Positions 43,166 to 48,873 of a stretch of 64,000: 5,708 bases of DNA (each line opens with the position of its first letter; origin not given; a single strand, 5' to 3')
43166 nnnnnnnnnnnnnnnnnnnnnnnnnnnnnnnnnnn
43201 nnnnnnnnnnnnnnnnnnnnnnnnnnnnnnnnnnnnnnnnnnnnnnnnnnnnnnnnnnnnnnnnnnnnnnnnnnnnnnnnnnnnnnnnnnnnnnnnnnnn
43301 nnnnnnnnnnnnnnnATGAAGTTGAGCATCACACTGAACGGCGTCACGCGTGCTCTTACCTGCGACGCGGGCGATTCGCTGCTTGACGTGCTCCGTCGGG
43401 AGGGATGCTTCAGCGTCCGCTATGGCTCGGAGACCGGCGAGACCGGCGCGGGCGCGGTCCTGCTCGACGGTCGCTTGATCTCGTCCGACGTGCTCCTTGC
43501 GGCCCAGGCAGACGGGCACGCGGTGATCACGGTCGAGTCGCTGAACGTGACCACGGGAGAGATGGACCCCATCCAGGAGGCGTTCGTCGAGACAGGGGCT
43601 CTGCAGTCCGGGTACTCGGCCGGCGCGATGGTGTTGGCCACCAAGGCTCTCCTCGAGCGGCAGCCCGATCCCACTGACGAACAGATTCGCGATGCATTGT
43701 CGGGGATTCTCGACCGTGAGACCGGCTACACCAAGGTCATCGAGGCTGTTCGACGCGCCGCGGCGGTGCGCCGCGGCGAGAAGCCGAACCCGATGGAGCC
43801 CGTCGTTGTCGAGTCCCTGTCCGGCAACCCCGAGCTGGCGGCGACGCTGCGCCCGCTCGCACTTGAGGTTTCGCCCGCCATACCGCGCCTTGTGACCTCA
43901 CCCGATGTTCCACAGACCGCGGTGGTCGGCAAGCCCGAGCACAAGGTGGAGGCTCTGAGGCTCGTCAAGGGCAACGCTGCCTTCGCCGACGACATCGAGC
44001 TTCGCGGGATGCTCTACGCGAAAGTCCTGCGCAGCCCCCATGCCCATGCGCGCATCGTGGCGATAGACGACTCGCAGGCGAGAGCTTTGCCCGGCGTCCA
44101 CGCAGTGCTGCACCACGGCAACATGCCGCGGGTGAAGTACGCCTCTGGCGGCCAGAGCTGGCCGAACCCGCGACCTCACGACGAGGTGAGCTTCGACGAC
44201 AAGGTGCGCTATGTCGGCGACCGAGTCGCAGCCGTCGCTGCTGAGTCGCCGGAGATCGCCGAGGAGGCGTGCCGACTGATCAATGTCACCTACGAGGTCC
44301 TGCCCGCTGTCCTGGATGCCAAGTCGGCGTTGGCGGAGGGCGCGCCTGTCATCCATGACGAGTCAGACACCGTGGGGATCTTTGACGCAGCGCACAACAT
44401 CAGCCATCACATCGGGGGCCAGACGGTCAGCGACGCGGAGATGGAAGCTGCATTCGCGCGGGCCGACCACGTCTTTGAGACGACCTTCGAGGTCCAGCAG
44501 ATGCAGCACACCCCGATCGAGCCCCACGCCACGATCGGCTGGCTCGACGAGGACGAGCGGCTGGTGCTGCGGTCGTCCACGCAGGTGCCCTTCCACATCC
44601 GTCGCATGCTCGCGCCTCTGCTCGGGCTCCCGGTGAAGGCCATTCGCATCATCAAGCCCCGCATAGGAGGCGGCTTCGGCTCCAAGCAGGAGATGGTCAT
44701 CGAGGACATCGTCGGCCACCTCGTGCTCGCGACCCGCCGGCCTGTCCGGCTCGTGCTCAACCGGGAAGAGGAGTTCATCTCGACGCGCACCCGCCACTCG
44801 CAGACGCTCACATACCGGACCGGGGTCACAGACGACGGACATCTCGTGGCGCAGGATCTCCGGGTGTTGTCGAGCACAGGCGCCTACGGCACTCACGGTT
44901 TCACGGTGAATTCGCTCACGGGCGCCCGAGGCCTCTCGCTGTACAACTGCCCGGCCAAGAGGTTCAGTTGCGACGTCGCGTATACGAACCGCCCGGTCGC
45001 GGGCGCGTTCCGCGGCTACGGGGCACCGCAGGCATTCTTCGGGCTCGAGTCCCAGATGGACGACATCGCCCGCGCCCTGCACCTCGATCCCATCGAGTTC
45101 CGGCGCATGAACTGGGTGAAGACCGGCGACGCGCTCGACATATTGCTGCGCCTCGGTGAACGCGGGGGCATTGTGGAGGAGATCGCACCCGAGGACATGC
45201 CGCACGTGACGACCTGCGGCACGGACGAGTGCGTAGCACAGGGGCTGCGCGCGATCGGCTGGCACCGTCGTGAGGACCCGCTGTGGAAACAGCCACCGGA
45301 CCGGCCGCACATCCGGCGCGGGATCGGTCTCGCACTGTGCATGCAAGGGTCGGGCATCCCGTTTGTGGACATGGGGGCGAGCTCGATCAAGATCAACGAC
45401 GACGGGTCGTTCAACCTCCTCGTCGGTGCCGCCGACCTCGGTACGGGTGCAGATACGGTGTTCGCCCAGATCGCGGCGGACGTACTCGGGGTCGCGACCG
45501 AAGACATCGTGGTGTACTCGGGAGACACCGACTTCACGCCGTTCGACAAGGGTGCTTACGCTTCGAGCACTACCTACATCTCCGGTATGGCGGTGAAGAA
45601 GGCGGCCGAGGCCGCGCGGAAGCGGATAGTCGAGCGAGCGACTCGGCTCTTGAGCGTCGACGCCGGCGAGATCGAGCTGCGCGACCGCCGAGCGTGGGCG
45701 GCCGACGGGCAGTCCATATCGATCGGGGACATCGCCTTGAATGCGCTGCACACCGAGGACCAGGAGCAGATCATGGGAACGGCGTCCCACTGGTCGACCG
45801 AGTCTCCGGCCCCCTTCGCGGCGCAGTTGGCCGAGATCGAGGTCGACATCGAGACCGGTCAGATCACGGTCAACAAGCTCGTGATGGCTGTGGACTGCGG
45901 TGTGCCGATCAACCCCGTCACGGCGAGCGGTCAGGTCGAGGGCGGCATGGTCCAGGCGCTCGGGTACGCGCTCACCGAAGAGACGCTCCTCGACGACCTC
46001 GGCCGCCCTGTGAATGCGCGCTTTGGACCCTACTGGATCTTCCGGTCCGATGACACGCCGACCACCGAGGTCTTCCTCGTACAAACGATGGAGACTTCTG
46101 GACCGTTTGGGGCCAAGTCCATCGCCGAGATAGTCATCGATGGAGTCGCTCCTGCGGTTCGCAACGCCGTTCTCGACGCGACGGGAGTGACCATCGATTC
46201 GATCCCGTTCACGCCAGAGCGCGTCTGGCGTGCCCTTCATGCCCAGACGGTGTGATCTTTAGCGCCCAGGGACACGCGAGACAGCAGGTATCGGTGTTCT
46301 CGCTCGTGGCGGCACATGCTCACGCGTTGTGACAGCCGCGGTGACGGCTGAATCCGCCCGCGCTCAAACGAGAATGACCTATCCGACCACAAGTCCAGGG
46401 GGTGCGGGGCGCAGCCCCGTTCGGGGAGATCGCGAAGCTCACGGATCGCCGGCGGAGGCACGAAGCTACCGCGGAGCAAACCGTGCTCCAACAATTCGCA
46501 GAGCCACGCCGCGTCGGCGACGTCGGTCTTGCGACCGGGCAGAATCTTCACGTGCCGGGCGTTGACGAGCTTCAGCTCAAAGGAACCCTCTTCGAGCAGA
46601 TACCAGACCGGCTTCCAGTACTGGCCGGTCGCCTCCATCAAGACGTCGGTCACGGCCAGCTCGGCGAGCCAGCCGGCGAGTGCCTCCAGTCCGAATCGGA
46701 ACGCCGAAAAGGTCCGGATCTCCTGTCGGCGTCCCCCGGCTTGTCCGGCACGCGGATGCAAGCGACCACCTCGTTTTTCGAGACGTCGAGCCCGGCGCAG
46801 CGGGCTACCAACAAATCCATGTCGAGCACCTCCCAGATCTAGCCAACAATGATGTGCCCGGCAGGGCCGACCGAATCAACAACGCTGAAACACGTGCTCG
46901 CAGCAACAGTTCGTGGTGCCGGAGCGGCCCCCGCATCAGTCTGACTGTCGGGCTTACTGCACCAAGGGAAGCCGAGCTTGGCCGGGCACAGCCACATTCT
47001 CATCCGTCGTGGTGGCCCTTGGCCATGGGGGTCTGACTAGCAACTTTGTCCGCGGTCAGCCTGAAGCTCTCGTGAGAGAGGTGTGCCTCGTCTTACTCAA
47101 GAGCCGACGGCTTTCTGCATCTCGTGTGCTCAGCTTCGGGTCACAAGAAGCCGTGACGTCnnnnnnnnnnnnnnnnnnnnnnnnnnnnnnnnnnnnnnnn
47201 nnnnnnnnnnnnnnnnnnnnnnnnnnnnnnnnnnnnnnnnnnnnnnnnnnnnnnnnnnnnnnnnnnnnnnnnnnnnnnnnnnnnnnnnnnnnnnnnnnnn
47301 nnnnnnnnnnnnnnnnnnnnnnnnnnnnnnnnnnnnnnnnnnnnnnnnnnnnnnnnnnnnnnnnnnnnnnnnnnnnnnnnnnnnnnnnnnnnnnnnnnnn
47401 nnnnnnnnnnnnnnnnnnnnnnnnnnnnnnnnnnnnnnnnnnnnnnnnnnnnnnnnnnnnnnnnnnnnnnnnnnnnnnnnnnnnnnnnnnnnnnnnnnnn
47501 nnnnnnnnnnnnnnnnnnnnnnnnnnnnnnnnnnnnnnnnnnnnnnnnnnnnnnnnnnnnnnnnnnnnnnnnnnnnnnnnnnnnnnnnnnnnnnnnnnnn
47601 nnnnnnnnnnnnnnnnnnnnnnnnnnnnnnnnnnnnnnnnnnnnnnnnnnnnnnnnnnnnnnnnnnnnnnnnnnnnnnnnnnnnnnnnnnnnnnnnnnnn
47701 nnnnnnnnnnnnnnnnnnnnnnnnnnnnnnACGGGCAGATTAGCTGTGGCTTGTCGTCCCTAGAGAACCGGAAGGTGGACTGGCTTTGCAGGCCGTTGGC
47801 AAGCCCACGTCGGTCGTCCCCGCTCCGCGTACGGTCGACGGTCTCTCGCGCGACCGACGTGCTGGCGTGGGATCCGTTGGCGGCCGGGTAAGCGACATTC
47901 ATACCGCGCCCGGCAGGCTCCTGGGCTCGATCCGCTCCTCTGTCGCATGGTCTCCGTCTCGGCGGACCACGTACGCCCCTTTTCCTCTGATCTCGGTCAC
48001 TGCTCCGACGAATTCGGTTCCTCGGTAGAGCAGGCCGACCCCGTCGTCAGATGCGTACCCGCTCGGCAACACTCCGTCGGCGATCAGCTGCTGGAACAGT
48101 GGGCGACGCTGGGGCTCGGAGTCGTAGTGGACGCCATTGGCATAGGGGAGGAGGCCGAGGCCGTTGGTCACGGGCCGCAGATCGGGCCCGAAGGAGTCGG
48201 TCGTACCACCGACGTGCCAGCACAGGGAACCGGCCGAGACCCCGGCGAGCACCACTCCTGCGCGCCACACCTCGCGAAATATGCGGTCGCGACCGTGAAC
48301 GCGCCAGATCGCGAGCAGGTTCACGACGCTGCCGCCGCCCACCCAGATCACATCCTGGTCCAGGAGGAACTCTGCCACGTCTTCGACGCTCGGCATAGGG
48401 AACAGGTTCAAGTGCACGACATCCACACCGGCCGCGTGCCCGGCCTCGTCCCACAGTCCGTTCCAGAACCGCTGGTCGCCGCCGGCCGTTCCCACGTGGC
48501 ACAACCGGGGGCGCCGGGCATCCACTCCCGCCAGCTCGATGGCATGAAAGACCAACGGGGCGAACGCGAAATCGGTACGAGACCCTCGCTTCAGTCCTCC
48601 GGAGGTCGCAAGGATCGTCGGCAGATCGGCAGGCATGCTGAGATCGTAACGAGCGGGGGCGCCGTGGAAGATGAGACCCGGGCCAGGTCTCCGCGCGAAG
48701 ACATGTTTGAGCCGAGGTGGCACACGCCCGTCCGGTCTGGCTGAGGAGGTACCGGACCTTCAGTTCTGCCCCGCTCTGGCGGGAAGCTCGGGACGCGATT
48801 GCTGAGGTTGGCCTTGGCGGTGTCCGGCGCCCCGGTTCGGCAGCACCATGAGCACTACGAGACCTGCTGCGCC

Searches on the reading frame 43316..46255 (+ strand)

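Call 49: search_protein_families(library=pfam, proteins=[window:43316-46255:+], max_evalue=0.0001)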
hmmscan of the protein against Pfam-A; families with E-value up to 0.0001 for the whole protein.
window:43316-46255:+ (979 aa): 4 families
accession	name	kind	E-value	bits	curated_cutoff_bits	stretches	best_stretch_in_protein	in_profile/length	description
PF02738.23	MoCoBD_1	-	1.3e-76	257.4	27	1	370-599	12-243/244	Molybdopterin cofactor-binding domain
PF20256.3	MoCoBD_2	-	6.3e-73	246.2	27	1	644-915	3-283/283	Molybdopterin cofactor-binding domain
PF01315.27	Ald_Xan_dh_C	-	2e-29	102.6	31.3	1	219-330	2-110/110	Aldehyde oxidase and xanthine dehydrogenase, a/b hammerhead domain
PF01799.25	Fer2_2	-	3.7e-19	69.1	30.3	1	72-146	1-75/75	[2Fe-2S] binding domain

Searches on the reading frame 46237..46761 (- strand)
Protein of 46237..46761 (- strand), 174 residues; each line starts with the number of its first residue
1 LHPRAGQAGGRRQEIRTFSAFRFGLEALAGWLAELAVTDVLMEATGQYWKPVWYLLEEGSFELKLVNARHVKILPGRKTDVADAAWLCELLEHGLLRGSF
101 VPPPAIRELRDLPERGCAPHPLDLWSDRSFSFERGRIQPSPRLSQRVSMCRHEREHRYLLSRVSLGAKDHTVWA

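Call 60: search_protein_families(library=pfam, proteins=[window:46237-46761:-], max_evalue=0.0001)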
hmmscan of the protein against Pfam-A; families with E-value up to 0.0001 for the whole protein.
window:46237-46761:- (174 aa): 1 family
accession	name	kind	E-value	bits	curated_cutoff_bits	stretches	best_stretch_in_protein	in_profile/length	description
PF01548.23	DEDD_Tnp_IS110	-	7.9e-15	55.4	29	1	16-112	25-128/155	Transposase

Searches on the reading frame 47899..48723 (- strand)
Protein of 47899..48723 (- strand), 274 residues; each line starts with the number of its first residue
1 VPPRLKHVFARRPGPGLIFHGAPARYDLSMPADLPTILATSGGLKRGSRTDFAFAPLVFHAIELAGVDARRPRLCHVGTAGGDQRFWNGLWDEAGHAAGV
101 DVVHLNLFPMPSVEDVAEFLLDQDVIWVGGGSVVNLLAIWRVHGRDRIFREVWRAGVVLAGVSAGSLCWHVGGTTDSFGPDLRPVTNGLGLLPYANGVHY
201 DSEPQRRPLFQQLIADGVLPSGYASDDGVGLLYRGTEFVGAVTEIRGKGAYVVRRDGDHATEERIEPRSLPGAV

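Call 60: search_protein_families(library=pfam, proteins=[window:47899-48723:-], max_evalue=0.0001)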
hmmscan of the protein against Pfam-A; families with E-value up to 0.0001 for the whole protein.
window:47899-48723:- (274 aa): 1 family
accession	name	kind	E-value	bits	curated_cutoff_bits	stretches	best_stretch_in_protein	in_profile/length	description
PF03575.23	Peptidase_S51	-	4.5e-26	92.2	23.9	1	70-238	29-203/206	Peptidase family S51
